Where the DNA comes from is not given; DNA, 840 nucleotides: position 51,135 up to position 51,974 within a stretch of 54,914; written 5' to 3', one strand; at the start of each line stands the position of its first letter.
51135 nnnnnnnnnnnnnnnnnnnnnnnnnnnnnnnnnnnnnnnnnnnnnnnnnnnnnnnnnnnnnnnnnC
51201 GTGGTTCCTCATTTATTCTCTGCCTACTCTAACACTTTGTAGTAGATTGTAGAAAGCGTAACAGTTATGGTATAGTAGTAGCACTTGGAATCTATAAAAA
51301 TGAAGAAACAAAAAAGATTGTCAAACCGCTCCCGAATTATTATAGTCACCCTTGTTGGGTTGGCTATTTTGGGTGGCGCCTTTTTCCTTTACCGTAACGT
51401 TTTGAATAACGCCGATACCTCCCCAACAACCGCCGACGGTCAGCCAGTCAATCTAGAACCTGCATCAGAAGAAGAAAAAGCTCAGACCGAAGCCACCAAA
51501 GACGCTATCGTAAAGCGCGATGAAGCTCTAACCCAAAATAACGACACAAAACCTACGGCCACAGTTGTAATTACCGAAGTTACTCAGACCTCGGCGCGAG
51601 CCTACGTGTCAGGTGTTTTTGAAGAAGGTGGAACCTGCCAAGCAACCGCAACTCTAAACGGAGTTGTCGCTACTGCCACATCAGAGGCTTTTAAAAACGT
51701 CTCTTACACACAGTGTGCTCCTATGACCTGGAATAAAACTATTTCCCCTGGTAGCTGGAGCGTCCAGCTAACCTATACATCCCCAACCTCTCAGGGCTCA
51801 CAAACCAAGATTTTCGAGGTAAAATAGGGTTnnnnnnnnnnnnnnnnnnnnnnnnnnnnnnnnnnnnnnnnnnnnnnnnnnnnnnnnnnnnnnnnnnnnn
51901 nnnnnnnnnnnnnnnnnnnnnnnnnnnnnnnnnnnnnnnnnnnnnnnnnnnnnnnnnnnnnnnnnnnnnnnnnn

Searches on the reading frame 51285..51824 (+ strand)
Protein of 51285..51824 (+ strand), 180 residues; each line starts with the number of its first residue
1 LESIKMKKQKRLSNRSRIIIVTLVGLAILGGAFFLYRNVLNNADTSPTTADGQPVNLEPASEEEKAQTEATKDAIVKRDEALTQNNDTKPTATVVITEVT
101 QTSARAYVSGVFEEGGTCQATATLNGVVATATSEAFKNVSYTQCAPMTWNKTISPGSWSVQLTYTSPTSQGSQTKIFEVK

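Call 7: search_protein_families(library=pfam, proteins=[window:51285-51824:+], max_evalue=10)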
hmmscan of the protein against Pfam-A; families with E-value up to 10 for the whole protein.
window:51285-51824:+ (180 aa): 6 families
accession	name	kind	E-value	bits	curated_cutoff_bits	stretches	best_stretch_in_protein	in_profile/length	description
PF06522.17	B12D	-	0.0038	17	21.5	1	20-44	9-33/54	NADH-ubiquinone reductase complex 1 MLRQ subunit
PF13567.11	DUF4131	-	0.014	15.6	31.6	1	14-122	26-128/165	Domain of unknown function (DUF4131)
PF17092.11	PCB_OB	-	0.1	13.8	27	1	70-156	13-90/111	Penicillin-binding protein OB-like domain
PF14221.11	DUF4330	-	0.11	13.1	27.6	1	19-108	19-104/167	Domain of unknown function (DUF4330)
PF14863.12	Alkyl_sulf_dimr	-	0.15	12.9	26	1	51-134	44-135/139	Alkyl sulfatase dimerisation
PF20187.3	DUF6550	-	2.3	8.9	27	1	51-105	93-145/190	Family of unknown function (DUF6550)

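Call 37: search_protein_families(library=ncbifam, proteins=[window:51285-51824:+], max_evalue=1)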
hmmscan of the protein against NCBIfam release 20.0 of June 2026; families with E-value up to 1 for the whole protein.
window:51285-51824:+ (180 aa): 2 families
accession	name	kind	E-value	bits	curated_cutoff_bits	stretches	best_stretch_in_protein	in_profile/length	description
NF050813.1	CellDivFtsNCaul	equivalog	0.0016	18.7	300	1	18-148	35-161/268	cell division protein FtsN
NF051871.1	LysLocSpmX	equivalog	0.42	9.7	700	0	7-47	355-395/430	lysozyme-family localization factor SpmX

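Call 52: find_homologous_proteins(query=window:51285-51824:+, max_evalue=0.001)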
Query window:51285-51824:+ (180 aa): 26 proteins with E <= 0.001 among 138 candidates.
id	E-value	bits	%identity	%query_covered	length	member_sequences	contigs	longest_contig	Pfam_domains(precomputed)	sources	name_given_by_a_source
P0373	2.5e-106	370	100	97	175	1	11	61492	-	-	-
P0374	1.3e-47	179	53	97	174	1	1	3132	-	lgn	-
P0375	1.8e-41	159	48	96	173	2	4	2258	-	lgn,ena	-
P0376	2.3e-39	153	45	97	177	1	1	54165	-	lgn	-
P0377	1.3e-38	150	48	97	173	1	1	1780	-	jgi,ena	-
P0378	8.2e-38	148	47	97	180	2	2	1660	-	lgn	-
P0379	5.9e-36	142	45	100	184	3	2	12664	-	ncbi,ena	-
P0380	8.3e-36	141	45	97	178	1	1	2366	-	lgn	-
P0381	4.7e-34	135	45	93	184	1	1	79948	-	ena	-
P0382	2.1e-32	130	47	97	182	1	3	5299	-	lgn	-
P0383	8.4e-32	128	49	74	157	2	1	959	-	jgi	jgi:hypothetical protein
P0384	1.4e-31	127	43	91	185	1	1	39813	-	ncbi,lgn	-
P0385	1.0e-30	124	48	81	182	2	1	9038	-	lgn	-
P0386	3.8e-27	113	44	86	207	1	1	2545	-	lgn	-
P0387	5.9e-26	109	43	73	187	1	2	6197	-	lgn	-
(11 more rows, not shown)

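Call 61: predict_structure(alignment_id=A5)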
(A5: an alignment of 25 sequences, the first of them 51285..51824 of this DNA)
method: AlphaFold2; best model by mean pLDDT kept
length: 180 residues; sequences in the alignment: 25
mean_pLDDT: 87.4   pTM: 0.53
mean pLDDT of the five models: 87.4, 86.0, 84.4, 84.2, 83.5
residues with pLDDT >= 90: 106; 70-90: 49; 50-70: 24; < 50: 1
segments of 3 or more residues with pLDDT < 50: none
pLDDT, mean of each block of 10 residues (from residue 1): 59 84 95 88 67 76 85 82 67 97 97 95 98 95 97 98 97 97
secondary structure, 60 per line:
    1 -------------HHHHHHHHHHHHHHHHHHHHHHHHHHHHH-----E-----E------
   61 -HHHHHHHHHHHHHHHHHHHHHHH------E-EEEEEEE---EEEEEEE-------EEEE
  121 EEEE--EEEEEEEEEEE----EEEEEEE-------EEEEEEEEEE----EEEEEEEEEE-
elements in order: H14-42 H62-84 E93-99 E103-109 E117-124 E127-137 E142-148 E156-165 E170-179

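Call 65: fold_search(model_id=the predicted structure, library=pdb)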
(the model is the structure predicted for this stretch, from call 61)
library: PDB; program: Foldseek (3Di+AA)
matches with E <= 10: 1537; with E <= 0.001: 0
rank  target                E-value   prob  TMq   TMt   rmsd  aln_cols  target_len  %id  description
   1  7t0r_G                1.4e-02  1.00  0.32  0.52   4.6        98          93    9  Crystal structure of the anti-CD4 adnectin 6940_B01 as a complex with the extracellular domains of CD4 and ibalizumab  (released 2022-01-12)
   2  8wae_A                1.5e-02  1.00  0.37  0.56   3.9       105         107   12  Crystal structure of a novel porphyran-binding carbohydrate binding module (released 2024-09-11)
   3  6jcs_R                1.5e-02  1.00  0.31  0.51   7.4       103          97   14  AAV5 in complex with AAVR (released 2019-08-14)
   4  8v2a_C                2.1e-02  0.99  0.32  0.32   5.2       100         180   12  Cryo-EM structure of human type I OSM receptor complex: model for assembly core region (released 2024-11-20)
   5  9g6b_C                2.1e-02  0.99  0.33  0.36  19.4       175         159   12  cbb3-2 NOH complex (released 2026-01-28)
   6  8ot5_E                2.6e-02  0.98  0.30  0.45   6.3       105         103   10  Crystal structure of the titin domain Fn3-85 (released 2023-08-23)
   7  2nnc_A                2.7e-02  0.99  0.29  0.41   8.9       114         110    8  Structure of the sulfur carrier protein SoxY from Chlorobium limicola f thiosulfatophilum (released 2007-03-13)
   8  4ofk_A                2.8e-02  0.98  0.29  0.43   6.0        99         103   11  Crystal Structure of SYG-2 D4 (released 2014-02-19)
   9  3tp4_B                3.0e-02  1.00  0.36  0.16   3.6        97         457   16  Crystal Structure of engineered protein at the resolution 1.98A, Northeast Structural Genomics Consortium Target OR128 (released 2011-10-05)
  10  7t0r_I                3.7e-02  0.99  0.32  0.51   4.7        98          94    9  Crystal structure of the anti-CD4 adnectin 6940_B01 as a complex with the extracellular domains of CD4 and ibalizumab  (released 2022-01-12)
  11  6dxu_C                3.7e-02  0.99  0.30  0.09   6.4       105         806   10  Crystal Structure of Parabacteroides merdae Beta-Glucuronidase (GUS) (released 2019-02-27)
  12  8wae_B                3.9e-02  1.00  0.36  0.56   4.0       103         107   12  Crystal structure of a novel porphyran-binding carbohydrate binding module (released 2024-09-11)
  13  6dxu_B                4.1e-02  0.99  0.31  0.09   6.0       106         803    9  Crystal Structure of Parabacteroides merdae Beta-Glucuronidase (GUS) (released 2019-02-27)
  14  6dxu_A                4.8e-02  0.99  0.30  0.09   6.3       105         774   10  Crystal Structure of Parabacteroides merdae Beta-Glucuronidase (GUS) (released 2019-02-27)
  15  9ll4_A                5.0e-02  0.99  0.32  0.48   4.1        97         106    8  Crystal structure of the Helicobacter pylori copper resistance determinant CrdA in complex with silver ions in space g (released 2025-11-19)
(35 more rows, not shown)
